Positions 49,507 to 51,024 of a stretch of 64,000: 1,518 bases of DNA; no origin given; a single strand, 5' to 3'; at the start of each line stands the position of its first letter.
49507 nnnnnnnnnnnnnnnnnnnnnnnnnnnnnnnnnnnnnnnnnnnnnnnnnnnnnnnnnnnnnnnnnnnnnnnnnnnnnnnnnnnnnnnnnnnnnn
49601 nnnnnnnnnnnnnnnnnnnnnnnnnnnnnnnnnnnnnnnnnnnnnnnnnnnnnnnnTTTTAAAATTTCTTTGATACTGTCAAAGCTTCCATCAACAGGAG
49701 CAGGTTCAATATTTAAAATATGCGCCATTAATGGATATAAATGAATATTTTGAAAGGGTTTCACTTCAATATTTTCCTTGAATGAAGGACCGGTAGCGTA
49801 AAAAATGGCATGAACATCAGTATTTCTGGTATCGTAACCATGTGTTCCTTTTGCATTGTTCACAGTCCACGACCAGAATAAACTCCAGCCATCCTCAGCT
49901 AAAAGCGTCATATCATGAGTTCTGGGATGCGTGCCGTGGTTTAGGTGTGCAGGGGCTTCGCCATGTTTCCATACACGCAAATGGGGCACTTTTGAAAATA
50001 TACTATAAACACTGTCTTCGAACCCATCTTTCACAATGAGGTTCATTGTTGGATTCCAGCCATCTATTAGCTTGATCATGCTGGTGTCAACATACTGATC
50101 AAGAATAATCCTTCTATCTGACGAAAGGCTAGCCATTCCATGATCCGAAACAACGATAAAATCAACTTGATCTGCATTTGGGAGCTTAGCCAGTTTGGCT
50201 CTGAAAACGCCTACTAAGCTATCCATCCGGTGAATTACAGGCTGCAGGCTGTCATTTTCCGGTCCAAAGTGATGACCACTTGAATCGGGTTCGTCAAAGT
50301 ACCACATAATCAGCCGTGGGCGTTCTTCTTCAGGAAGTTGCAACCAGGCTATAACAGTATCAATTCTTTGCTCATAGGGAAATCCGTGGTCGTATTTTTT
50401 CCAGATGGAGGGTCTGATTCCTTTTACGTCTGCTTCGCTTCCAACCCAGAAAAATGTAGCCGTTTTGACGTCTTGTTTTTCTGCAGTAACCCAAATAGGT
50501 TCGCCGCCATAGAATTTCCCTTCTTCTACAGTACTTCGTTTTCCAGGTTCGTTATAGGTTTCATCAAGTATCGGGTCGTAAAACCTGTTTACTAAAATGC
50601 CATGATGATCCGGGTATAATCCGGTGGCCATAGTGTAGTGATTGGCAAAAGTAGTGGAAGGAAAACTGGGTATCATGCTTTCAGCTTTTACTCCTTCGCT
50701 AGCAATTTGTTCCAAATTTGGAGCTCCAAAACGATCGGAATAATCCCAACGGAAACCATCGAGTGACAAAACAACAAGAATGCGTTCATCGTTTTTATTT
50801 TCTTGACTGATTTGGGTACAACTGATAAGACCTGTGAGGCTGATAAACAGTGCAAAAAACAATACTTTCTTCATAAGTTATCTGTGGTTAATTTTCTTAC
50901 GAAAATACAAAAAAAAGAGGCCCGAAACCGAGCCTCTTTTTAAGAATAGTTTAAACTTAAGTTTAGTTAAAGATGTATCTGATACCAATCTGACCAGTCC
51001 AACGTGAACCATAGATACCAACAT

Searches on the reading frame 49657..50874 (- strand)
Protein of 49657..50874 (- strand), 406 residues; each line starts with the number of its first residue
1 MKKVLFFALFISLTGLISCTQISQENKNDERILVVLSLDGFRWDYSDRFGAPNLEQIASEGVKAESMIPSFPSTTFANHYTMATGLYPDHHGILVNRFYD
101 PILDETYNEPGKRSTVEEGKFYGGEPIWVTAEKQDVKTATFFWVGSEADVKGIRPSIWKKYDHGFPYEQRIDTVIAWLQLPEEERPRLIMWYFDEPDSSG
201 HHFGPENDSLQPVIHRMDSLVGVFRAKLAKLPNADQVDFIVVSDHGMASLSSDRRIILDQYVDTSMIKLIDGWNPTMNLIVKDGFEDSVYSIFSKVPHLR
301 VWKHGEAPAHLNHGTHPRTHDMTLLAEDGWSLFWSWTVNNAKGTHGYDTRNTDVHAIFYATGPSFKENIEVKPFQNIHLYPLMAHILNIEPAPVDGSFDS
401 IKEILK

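Call 8: search_protein_families(library=pfam, proteins=[window:49657-50874:-])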
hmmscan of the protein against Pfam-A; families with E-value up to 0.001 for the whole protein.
window:49657-50874:- (406 aa): 1 family
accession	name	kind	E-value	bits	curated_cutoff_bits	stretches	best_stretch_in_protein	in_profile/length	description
PF01663.27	Phosphodiest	-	4.8e-86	289.9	23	1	33-348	1-342/342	Type I phosphodiesterase / nucleotide pyrophosphatase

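Call 15: search_protein_families(library=ncbifam, proteins=[window:49657-50874:-])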
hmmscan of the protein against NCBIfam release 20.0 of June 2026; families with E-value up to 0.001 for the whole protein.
window:49657-50874:- (406 aa): 3 families
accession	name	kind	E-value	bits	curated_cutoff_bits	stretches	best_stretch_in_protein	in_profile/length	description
NF042991.1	alk_phos_PafA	equivalog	6.8e-08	31.4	650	1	4-105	4-117/554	alkaline phosphatase PafA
NF051873.1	AlkPhosPhoY32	equivalog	3.5e-06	25.8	1000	1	21-102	11-96/539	alkaline phosphatase PhoY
TIGR02335.1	hydr_PhnA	equivalog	0.00034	19.8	407.55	0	30-100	12-85/408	phosphonoacetate hydrolase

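Call 74: find_homologous_proteins(query=window:49657-50874:-, max_evalue=1e-20)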
Query window:49657-50874:- (406 aa): 5983 proteins with E <= 1e-20 among 8000 candidates; the best 120 are listed.
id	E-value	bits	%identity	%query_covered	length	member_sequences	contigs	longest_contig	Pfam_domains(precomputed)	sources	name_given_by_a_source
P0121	6.1e-283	956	100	100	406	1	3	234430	PF01663.28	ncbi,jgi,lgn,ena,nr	ncbi:MAG: ectonucleotide pyrophosphatase/phosphodiesterase [Bacteroidetes bacterium]|nr:ectonucleoti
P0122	4.5e-229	779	80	100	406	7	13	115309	PF01663.28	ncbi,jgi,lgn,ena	-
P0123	1.5e-223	760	78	100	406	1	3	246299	PF01663.28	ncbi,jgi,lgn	-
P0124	1.1e-218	744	77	100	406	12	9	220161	PF01663.28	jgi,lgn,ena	jgi:alkaline phosphatase D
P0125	1.2e-209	714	71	100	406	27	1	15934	PF01663.28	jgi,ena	-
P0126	1.5e-207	708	71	100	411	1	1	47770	PF01663.28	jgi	jgi:alkaline phosphatase D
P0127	1.1e-202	692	68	100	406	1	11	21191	PF01663.28,PF00884.29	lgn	-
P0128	2.2e-195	668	68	100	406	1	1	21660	PF01663.28,PF00884.29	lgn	-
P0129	2.6e-194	664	68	100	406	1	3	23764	PF01663.28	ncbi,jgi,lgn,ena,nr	ncbi:MAG: alkaline phosphatase family protein [Bacteroidetes bacterium HGW-Bacteroidetes-1]|jgi:alka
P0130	2.7e-188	644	68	99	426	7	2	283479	PF01663.28,PF00884.29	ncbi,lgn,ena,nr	ncbi:MAG: alkaline phosphatase D [Bacteroidetes bacterium]|nr:MAG: alkaline phosphatase D [Bacteroid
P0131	9.1e-186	636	65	100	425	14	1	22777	PF01663.28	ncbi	-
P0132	9.4e-184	629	65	98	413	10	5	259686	PF01663.28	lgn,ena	-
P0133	2.6e-183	628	66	98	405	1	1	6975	PF01663.28,PF00884.29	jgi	jgi:alkaline phosphatase D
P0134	5.2e-183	627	64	100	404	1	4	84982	PF01663.28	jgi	jgi:predicted AlkP superfamily pyrophosphatase or phosphodiesterase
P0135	1.9e-181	622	63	100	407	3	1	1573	PF01663.28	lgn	-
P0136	5.6e-181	620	65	100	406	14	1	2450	PF01663.28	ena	-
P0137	6.4e-180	617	65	96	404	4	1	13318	PF01663.28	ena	-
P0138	1.4e-179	616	63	100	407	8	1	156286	PF01663.28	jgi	jgi:predicted AlkP superfamily pyrophosphatase or phosphodiesterase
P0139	2.8e-179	614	64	100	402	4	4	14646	PF01663.28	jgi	jgi:predicted AlkP superfamily pyrophosphatase or phosphodiesterase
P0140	3.0e-179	614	64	100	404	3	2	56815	PF01663.28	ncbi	-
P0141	7.5e-179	613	64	100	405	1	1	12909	PF01663.28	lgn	-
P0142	2.0e-178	612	64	100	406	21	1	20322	PF01663.28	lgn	-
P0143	1.3e-177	609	64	100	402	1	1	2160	PF01663.28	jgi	jgi:predicted AlkP superfamily pyrophosphatase or phosphodiesterase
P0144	2.0e-177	608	62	99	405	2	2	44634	PF01663.28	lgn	-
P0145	8.3e-177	606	63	100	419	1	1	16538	PF01663.28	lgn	-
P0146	1.9e-175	602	64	95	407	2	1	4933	PF01663.28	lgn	-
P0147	7.3e-174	597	61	97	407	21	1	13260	PF01663.28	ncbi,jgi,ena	jgi:alkaline phosphatase D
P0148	1.5e-173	596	61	100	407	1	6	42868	PF01663.28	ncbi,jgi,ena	jgi:alkaline phosphatase D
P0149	9.0e-173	593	62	96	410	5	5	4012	PF01663.28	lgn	-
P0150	6.4e-172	590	62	96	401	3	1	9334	PF01663.28,PF00884.29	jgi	jgi:predicted AlkP superfamily pyrophosphatase or phosphodiesterase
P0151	7.6e-172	590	61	99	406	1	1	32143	PF01663.28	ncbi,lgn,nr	ncbi:MAG: alkaline phosphatase family protein [Bacteroidales bacterium]|nr:alkaline phosphatase fami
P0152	2.2e-171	588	62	96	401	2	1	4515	PF01663.28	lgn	-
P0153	6.5e-170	584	62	99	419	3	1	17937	PF01663.28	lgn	-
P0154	7.5e-170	583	65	91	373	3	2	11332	PF01663.28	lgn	-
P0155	1.8e-169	582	61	99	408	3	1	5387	PF01663.28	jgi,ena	jgi:alkaline phosphatase D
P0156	3.5e-169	581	61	96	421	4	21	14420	PF01663.28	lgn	-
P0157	7.7e-169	580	60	100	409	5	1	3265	PF01663.28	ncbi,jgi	jgi:predicted AlkP superfamily pyrophosphatase or phosphodiesterase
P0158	3.6e-168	578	63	95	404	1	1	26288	PF01663.28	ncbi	-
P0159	2.2e-167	575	60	100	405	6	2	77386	PF01663.28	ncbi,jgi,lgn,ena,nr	ncbi:MAG: ectonucleotide pyrophosphatase/phosphodiesterase [Bacteroidales bacterium]|nr:ectonucleoti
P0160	1.0e-165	570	60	98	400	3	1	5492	PF01663.28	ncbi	-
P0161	2.5e-164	565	62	92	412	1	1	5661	PF01663.28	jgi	-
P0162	3.7e-163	561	58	100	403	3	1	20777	PF01663.28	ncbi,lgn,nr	ncbi:MAG: ectonucleotide pyrophosphatase/phosphodiesterase [Bacteroidales bacterium]|nr:ectonucleoti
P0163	5.2e-163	561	61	94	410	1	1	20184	PF01663.28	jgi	jgi:alkaline phosphatase D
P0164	7.0e-163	560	59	100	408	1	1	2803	PF01663.28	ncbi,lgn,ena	-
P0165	5.0e-162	558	60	94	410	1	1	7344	PF01663.28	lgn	-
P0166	3.7e-161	555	58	99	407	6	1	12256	PF01663.28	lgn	-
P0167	1.0e-159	550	62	92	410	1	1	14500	PF01663.28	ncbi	-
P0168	2.0e-159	549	61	93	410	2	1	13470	PF01663.28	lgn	-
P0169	2.5e-159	549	58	100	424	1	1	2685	PF01663.28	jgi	jgi:predicted AlkP superfamily pyrophosphatase or phosphodiesterase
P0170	6.3e-159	547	57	100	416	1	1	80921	PF01663.28,PF00884.29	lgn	-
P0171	1.4e-157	543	57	99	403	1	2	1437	PF01663.28,PF00884.29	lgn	-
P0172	3.1e-157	542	60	91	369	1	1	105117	PF01663.28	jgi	-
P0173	3.6e-157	542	59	96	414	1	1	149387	PF01663.28,PF00884.29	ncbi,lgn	-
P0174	3.9e-157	542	57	100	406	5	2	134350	PF01663.28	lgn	-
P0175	4.5e-157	541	57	100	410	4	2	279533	PF01663.28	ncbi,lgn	-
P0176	8.5e-157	540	56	100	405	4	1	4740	PF01663.28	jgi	-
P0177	2.3e-156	539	56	99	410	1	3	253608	PF01663.28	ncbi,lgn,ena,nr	ncbi:MAG TPA: ectonucleotide pyrophosphatase/phosphodiesterase [Bacteroidales bacterium]|nr:ectonucl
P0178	2.2e-155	536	56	98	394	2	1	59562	PF01663.28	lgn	-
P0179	2.4e-154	532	56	96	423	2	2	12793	PF01663.28,PF00884.29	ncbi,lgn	-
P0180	3.6e-154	532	55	96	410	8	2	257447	PF01663.28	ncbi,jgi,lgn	jgi:alkaline phosphatase D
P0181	4.1e-154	532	57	100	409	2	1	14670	PF01663.28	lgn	-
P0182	1.3e-152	527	55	100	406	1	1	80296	PF01663.28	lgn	-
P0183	7.1e-152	524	57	95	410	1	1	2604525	PF01663.28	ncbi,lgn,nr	ncbi:MAG: alkaline phosphatase family protein [Bacteroidetes bacterium]|nr:alkaline phosphatase fami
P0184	1.1e-149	517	55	99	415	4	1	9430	PF01663.28,PF00884.29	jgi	-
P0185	4.5e-149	515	54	99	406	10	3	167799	PF01663.28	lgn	-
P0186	5.2e-149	515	54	96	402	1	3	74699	PF01663.28,PF00884.29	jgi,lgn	jgi:predicted AlkP superfamily pyrophosphatase or phosphodiesterase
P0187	8.4e-148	511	54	100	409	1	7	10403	PF01663.28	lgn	-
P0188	9.1e-148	511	54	100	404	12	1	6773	PF01663.28,PF00884.29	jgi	-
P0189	3.9e-147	509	55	100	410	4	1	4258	PF01663.28,PF00884.29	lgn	-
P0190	4.2e-146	505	54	100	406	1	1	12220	PF01663.28,PF00884.29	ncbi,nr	ncbi:MAG: ectonucleotide pyrophosphatase/phosphodiesterase [Bacteroidales bacterium]|nr:ectonucleoti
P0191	6.7e-146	505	52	96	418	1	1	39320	PF01663.28,PF00884.29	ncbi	-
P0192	8.1e-146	504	52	100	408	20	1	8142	PF01663.28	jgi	jgi:alkaline phosphatase D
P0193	5.1e-145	502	53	99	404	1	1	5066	PF01663.28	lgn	-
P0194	1.8e-144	500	53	99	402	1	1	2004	PF01663.28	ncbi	-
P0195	2.4e-144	499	53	96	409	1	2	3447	PF01663.28,PF00884.29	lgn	-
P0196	3.6e-144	499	52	95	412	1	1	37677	PF01663.28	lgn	-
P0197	4.9e-144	498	53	100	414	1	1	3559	PF01663.28,PF00884.29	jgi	-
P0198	5.2e-144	498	53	100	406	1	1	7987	PF01663.28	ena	-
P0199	9.9e-144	497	53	97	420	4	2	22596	PF01663.28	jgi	jgi:alkaline phosphatase D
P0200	1.9e-143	496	53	96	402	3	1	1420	PF01663.28,PF00884.29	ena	-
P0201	2.1e-143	496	52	100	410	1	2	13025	PF01663.28,PF00884.29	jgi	-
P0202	4.2e-143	495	52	100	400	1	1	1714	PF01663.28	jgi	-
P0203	5.9e-143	495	52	100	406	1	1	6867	PF01663.28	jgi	jgi:alkaline phosphatase D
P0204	6.4e-143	495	52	100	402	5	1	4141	PF01663.28,PF00884.29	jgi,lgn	-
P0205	8.9e-143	494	55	96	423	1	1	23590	PF01663.28,PF00884.29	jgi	-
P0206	1.1e-142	494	52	100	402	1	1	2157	PF01663.28,PF00884.29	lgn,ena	-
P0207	1.2e-142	494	55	96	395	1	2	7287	PF01663.28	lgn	-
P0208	1.4e-142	494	53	96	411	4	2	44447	PF01663.28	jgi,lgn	-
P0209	1.6e-142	493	51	99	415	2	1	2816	PF01663.28,PF00884.29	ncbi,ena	-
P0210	2.0e-142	493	53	96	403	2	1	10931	PF01663.28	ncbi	-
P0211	4.4e-142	492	53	100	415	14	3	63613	PF01663.28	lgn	-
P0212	5.0e-142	492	51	100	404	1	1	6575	PF01663.28,PF00884.29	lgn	-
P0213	5.3e-142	492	53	96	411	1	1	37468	PF01663.28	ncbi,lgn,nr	ncbi:MAG: alkaline phosphatase family protein [Saprospirales bacterium]|nr:MAG: alkaline phosphatase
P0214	6.9e-142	491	53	100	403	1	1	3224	PF01663.28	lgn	-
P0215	1.2e-141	491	53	99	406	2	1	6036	PF01663.28,PF00884.29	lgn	-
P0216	1.2e-141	491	52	100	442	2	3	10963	PF01663.28,PF00884.29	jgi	-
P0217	1.3e-141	490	51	100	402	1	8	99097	PF01663.28,PF00884.29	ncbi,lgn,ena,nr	ncbi:MAG: alkaline phosphatase family protein [Bacteroidales bacterium]|nr:alkaline phosphatase fami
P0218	1.9e-141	490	52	99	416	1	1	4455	PF01663.28,PF00884.29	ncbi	-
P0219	3.0e-141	489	52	99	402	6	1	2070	PF01663.28,PF00884.29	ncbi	-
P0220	3.6e-141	489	55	93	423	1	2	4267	PF01663.28,PF00884.29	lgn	-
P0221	4.1e-141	489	53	99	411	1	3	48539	PF01663.28,PF00884.29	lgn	-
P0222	4.5e-141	489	52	100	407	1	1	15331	PF01663.28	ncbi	-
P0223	4.5e-141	489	51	100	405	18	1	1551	PF01663.28,PF00884.29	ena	-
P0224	6.6e-141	488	51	99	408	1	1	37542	PF01663.28,PF00884.29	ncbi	-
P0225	9.7e-141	488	52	99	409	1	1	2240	PF01663.28,PF00884.29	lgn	-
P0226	1.7e-140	487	51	99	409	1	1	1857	PF01663.28,PF00884.29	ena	-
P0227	1.9e-140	487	53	96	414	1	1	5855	PF01663.28,PF00884.29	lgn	-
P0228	2.0e-140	487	64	80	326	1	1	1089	PF01663.28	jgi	jgi:alkaline phosphatase D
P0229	2.2e-140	486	51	100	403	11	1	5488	PF01663.28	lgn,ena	-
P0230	2.8e-140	486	52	99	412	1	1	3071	PF01663.28,PF00884.29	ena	-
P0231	3.1e-140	486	53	100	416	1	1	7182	PF01663.28,PF00884.29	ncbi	-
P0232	4.1e-140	485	53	100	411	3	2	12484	PF01663.28,PF00884.29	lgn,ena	-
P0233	4.9e-140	485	51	100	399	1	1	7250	PF01663.28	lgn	-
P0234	5.8e-140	485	51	99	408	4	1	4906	PF01663.28,PF00884.29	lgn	-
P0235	6.3e-140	485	53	99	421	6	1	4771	PF01663.28,PF00884.29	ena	-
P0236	6.5e-140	485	51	100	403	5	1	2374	PF01663.28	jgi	jgi:alkaline phosphatase D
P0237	7.4e-140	485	53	95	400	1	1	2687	PF01663.28,PF00884.29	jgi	-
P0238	1.2e-139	484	51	100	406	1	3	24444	PF01663.28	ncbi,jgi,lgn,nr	ncbi:MAG: alkaline phosphatase family protein [Bacteroidetes bacterium]|nr:alkaline phosphatase fami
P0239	1.2e-139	484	50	100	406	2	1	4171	PF01663.28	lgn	-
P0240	1.3e-139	484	53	99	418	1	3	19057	PF01663.28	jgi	-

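Call 75: find_encoding_contigs(protein=P0213, flank=10000, max_places=2)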
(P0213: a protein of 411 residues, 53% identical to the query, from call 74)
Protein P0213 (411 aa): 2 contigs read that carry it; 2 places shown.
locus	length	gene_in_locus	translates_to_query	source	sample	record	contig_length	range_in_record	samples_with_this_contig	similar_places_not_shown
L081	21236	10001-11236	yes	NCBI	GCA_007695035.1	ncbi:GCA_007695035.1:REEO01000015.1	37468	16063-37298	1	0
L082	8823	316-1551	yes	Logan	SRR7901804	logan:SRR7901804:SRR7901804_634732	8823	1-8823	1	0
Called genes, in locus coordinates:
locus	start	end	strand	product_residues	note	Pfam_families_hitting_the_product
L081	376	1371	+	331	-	PF00425:Chorismate_bind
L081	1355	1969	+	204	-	PF01063:Aminotran_4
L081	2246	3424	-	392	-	PF13360:PQQ_2 (faint)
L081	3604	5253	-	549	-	-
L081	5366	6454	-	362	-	PF18962:Por_Secre_tail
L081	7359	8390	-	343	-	-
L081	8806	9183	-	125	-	PF13366:PDDEXK_3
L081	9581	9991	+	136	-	PF01042:Ribonuc_L-PSP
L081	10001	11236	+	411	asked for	PF01663:Phosphodiest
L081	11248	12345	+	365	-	PF03301:Trp_dioxygenase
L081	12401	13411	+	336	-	PF04909:Amidohydro_2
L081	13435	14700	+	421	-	PF00266:Aminotran_5, PF22580:KYNU_C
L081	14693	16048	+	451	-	PF01266:DAO (faint), PF01494:FAD_binding_3, PF13450:NAD_binding_8 (weak)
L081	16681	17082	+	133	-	PF13366:PDDEXK_3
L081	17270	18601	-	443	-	-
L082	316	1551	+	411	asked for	PF01663:Phosphodiest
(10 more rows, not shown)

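Call 76: find_encoding_contigs(protein=P0217, flank=10000, max_places=2)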
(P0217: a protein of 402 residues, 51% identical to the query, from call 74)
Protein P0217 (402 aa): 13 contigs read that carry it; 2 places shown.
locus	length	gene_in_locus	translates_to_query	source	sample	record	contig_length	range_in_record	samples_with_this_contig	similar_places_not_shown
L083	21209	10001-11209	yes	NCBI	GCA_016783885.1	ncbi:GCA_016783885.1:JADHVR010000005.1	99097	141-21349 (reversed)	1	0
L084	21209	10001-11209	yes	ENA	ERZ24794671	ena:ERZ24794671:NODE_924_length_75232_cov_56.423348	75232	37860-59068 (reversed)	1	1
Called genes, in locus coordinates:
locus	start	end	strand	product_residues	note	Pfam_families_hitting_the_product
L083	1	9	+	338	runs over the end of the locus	PF13439:Glyco_transf_4, PF00534:Glycos_transf_1, PF13692:Glyco_trans_1_4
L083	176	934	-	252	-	PF01832:Glucosaminidase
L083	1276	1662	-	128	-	PF05168:HEPN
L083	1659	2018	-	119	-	PF01909:NTP_transf_2, PF18765:Polbeta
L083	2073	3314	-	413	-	PF01180:DHO_dh, PF00037:Fer4 (faint), PF12797:Fer4_2 (faint), PF12800:Fer4_4 (faint), PF12837:Fer4_6 (weak), PF12838:Fer4_7, PF13237:Fer4_10 (weak), PF14697:Fer4_21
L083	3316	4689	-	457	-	PF14691:Fer4_20, PF01946:Thi4 (weak), PF00890:FAD_binding_2 (weak), PF01266:DAO (weak), PF03486:HI0933_like (weak), PF07992:Pyr_redox_2, PF13450:NAD_binding_8, PF13738:Pyr_redox_3 (weak), +3 more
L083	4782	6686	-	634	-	PF14849:YidC_periplas, PF02096:60KD_IMP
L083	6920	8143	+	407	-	PF00535:Glycos_transf_2 (faint), PF13632:Glyco_trans_2_3 (weak)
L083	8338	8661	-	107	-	PF12844:HTH_19 (weak), PF01381:HTH_3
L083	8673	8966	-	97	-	PF05015:HigB-like_toxin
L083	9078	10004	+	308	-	PF01715:IPPT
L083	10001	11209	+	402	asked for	PF00884:Sulfatase (faint), PF01663:Phosphodiest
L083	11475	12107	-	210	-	PF07920:DUF1684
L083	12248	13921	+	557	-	PF01235:Na_Ala_symp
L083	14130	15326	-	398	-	PF04471:Mrr_cat (faint)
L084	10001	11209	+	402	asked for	PF00884:Sulfatase (faint), PF01663:Phosphodiest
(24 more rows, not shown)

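Call 77: find_encoding_contigs(protein=P0224, flank=10000, max_places=2)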
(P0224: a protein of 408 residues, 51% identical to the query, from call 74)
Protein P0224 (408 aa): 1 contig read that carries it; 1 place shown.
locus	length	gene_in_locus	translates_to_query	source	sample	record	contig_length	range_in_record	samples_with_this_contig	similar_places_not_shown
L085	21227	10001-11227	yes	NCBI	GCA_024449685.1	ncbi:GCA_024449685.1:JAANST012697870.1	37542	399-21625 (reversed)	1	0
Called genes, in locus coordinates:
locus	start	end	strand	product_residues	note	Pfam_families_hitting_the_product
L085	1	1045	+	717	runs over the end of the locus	PF13734:Inhibitor_I69, PF01640:Peptidase_C10, PF00431:CUB, PF18962:Por_Secre_tail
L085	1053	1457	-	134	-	PF12760:Zn_ribbon_IS1595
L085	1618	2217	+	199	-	PF00085:Thioredoxin, PF13098:Thioredoxin_2 (weak)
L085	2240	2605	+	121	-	PF00085:Thioredoxin, PF13098:Thioredoxin_2, PF13905:Thioredoxin_8 (weak)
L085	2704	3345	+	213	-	PF08889:WbqC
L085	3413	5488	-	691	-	PF07697:7TMR-HDED, PF07698:7TM-7TMR_HD, PF01966:HD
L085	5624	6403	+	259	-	PF08239:SH3_3, PF18348:SH3_16, PF00877:NLPC_P60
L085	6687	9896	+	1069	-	PF13620:CarboxypepD_reg, PF13715:CarbopepD_reg_2 (weak), PF25183:OMP_b-brl_4, PF00593:TonB_dep_Rec_b-barrel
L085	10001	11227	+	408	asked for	PF00884:Sulfatase (faint), PF01663:Phosphodiest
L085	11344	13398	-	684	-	PF13371:TPR_9, PF13414:TPR_11, PF13432:TPR_16 (weak), PF00515:TPR_1, PF13424:TPR_12, PF13414:TPR_11, PF13432:TPR_16, PF00515:TPR_1, +12 more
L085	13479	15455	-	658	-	PF13414:TPR_11 (faint), PF13431:TPR_17 (faint), PF07676:PD40, PF00691:OmpA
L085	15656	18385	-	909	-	-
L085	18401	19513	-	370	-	PF01264:Chorismate_synt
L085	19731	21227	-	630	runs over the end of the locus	?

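Call 78: find_encoding_contigs(protein=P0185, flank=10000, max_places=2)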
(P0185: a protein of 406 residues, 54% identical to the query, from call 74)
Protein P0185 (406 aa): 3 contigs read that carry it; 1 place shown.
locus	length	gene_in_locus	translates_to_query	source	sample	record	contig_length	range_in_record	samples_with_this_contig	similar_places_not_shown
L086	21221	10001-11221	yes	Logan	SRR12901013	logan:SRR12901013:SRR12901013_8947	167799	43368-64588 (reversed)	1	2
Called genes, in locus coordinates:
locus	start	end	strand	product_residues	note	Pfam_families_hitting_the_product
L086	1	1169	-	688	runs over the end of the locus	PF07697:7TMR-HDED, PF07698:7TM-7TMR_HD, PF01966:HD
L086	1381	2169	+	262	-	PF08239:SH3_3 (weak), PF18348:SH3_16, PF00877:NLPC_P60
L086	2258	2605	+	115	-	-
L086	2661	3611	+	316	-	PF00890:FAD_binding_2 (faint), PF01134:GIDA (faint), PF01266:DAO (faint), PF01946:Thi4 (faint), PF03486:HI0933_like (faint), PF07992:Pyr_redox_2, PF13738:Pyr_redox_3, PF00070:Pyr_redox, +2 more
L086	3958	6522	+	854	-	PF13620:CarboxypepD_reg (weak), PF13715:CarbopepD_reg_2, PF07715:Plug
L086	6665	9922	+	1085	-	PF13620:CarboxypepD_reg, PF13715:CarbopepD_reg_2 (weak), PF07715:Plug (weak), PF25183:OMP_b-brl_4, PF00593:TonB_dep_Rec_b-barrel (weak), PF25183:OMP_b-brl_4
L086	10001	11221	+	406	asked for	PF01663:Phosphodiest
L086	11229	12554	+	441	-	PF25077:DUF7800, PF09423:PhoD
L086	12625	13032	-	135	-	PF04134:DCC1-like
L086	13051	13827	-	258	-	PF00106:adh_short, PF08659:KR, PF13561:adh_short_C2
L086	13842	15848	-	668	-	PF00999:Na_H_Exchanger, PF02254:TrkA_N, PF02080:TrkA_C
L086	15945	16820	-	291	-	-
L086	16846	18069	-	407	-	PF00753:Lactamase_B, PF19583:ODP, PF00258:Flavodoxin_1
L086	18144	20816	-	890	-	PF00521:DNA_topoisoIV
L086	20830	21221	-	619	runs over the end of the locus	-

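Call 79: find_encoding_contigs(protein=P0238, flank=10000, max_places=2)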
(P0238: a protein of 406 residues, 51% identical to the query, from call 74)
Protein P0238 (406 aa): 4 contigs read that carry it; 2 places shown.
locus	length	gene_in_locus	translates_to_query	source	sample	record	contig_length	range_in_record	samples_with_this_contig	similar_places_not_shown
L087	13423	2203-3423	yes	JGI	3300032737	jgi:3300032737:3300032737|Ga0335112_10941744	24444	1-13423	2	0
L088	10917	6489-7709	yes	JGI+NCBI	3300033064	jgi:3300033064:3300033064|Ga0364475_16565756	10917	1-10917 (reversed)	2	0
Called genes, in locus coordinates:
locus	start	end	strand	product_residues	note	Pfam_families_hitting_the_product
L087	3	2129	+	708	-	?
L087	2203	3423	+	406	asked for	PF01663:Phosphodiest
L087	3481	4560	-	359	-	PF01264:Chorismate_synt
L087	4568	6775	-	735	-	PF03993:DUF349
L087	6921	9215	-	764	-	PF01734:Patatin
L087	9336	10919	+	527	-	PF11551:Omp28, PF00801:PKD, PF18911:PKD_4, PF00801:PKD, PF18911:PKD_4, PF18962:Por_Secre_tail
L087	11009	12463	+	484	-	PF01636:APH, PF22740:PapZ_C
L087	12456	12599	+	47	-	-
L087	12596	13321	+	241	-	PF00483:NTP_transferase, PF12804:NTP_transf_3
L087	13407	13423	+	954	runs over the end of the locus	PF12705:PDDEXK_1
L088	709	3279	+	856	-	PF13620:CarboxypepD_reg, PF13715:CarbopepD_reg_2, PF07715:Plug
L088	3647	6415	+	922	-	PF13620:CarboxypepD_reg, PF13715:CarbopepD_reg_2, PF07715:Plug, PF00593:TonB_dep_Rec_b-barrel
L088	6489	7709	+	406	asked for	PF01663:Phosphodiest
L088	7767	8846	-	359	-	PF01264:Chorismate_synt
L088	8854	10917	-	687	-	PF03993:DUF349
